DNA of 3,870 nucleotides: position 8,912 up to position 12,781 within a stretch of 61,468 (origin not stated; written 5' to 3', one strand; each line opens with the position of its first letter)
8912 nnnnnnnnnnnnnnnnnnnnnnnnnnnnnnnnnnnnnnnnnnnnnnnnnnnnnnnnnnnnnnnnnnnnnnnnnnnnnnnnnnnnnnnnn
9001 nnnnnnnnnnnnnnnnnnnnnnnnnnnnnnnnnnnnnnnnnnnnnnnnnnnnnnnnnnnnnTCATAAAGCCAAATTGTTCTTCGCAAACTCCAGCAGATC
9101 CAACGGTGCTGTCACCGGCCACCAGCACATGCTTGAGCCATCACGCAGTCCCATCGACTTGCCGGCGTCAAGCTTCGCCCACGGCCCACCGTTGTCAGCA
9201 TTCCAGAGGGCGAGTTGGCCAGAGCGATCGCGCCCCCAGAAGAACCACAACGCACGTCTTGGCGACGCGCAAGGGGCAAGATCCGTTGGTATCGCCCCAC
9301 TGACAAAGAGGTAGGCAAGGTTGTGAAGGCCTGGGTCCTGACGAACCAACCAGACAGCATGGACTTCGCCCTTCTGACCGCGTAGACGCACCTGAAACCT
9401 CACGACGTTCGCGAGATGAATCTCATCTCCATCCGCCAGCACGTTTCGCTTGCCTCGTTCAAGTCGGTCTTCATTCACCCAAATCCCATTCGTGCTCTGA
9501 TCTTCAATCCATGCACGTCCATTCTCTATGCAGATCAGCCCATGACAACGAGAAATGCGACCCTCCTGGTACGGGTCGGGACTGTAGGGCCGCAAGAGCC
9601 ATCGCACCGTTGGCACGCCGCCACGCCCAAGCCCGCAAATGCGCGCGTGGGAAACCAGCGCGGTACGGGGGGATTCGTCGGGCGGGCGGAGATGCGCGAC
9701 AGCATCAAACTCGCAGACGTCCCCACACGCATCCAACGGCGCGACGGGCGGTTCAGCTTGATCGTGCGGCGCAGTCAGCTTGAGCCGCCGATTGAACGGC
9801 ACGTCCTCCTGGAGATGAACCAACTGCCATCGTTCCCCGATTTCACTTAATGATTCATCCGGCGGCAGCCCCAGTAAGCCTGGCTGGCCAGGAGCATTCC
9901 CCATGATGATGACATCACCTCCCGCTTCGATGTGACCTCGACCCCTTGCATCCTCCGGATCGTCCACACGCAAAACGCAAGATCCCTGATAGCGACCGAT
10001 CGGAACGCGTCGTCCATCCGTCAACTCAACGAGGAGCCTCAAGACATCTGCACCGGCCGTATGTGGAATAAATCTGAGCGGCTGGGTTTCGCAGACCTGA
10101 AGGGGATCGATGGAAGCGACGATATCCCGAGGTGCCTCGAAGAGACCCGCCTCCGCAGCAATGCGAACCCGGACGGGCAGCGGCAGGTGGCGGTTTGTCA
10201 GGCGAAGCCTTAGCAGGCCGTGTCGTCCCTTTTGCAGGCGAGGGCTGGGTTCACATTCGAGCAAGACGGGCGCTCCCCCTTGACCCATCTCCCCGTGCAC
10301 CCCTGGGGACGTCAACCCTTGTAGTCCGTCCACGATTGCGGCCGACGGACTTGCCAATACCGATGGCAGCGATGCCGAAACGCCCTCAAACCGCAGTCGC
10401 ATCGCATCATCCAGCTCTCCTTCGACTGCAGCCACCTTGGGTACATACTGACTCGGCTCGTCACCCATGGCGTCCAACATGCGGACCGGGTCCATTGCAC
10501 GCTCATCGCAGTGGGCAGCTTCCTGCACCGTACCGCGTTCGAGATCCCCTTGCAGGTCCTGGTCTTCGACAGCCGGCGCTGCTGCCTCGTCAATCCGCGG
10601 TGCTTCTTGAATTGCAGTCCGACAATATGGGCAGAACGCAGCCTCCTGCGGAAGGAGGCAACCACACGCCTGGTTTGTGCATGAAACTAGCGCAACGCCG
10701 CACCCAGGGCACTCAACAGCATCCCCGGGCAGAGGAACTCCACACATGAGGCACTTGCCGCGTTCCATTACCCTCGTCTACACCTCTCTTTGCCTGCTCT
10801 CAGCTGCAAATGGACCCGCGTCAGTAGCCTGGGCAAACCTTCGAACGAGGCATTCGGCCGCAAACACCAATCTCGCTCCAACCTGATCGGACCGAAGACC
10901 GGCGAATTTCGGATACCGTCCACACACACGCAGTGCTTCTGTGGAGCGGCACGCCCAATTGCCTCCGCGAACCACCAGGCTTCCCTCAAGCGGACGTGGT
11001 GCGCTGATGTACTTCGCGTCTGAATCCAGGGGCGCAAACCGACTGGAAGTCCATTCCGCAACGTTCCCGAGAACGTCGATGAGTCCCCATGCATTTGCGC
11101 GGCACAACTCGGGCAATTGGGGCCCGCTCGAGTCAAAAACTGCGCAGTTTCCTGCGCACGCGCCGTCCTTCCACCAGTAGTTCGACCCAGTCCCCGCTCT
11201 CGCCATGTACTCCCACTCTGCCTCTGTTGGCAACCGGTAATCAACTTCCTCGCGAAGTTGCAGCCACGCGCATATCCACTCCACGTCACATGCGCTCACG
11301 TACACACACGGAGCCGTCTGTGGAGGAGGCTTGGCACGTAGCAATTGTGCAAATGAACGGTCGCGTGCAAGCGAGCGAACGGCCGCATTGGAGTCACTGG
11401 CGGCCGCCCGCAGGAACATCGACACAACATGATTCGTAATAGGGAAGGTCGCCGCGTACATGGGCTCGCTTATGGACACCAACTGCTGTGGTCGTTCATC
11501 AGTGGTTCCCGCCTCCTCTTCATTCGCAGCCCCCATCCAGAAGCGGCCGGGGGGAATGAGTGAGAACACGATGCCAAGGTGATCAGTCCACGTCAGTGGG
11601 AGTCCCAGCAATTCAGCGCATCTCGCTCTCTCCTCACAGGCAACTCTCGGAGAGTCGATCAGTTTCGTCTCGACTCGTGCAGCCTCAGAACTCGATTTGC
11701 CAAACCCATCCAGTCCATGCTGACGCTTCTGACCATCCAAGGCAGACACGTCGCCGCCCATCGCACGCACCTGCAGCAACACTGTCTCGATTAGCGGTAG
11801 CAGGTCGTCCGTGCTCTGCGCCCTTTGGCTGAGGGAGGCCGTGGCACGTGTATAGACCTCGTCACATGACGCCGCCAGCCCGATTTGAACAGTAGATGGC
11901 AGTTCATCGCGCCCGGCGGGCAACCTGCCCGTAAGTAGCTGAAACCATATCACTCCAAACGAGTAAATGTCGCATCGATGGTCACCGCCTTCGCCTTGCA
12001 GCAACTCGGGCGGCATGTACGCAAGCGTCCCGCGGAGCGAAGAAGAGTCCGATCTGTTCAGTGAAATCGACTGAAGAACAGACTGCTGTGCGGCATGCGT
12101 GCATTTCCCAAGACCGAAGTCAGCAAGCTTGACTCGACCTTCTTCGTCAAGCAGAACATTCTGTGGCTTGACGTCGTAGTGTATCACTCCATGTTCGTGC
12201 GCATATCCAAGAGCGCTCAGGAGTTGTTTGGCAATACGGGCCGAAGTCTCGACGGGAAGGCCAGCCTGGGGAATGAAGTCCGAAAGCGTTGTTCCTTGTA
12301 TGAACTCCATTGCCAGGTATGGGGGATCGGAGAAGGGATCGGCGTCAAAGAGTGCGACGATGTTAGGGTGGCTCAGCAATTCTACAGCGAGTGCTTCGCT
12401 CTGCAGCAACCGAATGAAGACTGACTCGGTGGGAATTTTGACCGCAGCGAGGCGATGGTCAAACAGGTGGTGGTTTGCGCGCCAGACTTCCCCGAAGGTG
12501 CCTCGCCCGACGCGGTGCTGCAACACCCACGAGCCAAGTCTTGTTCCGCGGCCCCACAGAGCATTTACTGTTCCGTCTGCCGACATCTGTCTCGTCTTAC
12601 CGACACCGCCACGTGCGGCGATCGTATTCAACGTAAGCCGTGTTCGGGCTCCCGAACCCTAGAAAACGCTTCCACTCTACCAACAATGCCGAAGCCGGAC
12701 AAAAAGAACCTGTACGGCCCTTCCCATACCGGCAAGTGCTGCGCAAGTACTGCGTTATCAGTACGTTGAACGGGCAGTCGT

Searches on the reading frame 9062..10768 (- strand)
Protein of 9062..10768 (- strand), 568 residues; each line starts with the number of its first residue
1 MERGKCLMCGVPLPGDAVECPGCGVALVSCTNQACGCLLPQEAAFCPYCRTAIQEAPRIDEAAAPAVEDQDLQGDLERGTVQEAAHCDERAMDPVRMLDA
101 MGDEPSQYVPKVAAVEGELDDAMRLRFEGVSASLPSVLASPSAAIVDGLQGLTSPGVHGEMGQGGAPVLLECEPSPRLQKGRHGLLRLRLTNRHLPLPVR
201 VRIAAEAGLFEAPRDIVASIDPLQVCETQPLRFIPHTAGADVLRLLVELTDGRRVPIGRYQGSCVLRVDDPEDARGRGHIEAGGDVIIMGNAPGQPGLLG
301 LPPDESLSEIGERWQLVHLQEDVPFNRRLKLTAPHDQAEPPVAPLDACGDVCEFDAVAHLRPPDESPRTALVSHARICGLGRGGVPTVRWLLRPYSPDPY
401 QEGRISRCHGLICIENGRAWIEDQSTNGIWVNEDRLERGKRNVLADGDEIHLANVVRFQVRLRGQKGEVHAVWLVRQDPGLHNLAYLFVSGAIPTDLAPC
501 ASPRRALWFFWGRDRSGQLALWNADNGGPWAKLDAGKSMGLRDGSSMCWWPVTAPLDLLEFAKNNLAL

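Call 29: search_protein_families(library=pfam, proteins=[window:9062-10768:-], max_evalue=0.001)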
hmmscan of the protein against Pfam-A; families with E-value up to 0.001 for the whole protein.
window:9062-10768:- (568 aa): 2 families
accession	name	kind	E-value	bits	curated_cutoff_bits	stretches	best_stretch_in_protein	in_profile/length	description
PF00498.31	FHA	-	1.1e-10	42.3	20.7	1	402-452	15-66/67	FHA domain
PF13240.11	Zn_Ribbon_1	-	0.00029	21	25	0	5-24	1-20/23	zinc-ribbon domain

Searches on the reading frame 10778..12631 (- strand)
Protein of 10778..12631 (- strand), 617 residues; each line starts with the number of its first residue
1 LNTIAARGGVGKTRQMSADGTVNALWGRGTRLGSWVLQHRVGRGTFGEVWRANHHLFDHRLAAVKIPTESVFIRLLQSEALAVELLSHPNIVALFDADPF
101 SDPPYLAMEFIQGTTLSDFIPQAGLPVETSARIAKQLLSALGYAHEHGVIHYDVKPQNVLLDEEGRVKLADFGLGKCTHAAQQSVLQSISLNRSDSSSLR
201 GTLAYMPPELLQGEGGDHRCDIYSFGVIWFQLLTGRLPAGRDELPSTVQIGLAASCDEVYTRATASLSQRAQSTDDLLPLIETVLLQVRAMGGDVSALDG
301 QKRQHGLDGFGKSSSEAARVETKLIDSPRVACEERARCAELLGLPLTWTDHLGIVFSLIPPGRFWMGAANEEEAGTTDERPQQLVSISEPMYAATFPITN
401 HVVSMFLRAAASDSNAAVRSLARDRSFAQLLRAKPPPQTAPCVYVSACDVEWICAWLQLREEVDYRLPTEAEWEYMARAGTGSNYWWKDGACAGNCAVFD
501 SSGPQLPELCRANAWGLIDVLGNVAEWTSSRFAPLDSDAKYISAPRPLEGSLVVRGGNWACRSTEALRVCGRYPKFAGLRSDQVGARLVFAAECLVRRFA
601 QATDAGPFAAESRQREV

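Call 29: search_protein_families(library=pfam, proteins=[window:10778-12631:-], max_evalue=0.001)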
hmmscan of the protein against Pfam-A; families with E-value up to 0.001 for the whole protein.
window:10778-12631:- (617 aa): 5 families
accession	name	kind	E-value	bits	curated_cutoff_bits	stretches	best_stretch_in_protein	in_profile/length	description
PF00069.31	Pkinase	-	6.9e-41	140.8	31.7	1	37-254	3-212/263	Protein kinase domain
PF03781.23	FGE-sulfatase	-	4.7e-29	102.2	23.3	1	358-589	7-254/255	Sulfatase-modifying factor enzyme 1-like domain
PF07714.23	PK_Tyr_Ser-Thr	-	2.5e-27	96.3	23.1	1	37-238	3-204/258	Protein tyrosine and serine/threonine kinase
PF03109.22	ABC1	-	2e-05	24.3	22.9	1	100-183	139-223/244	ABC1 atypical kinase-like domain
PF01636.29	APH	-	0.00029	21.1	23.2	0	135-167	160-188/239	Phosphotransferase enzyme family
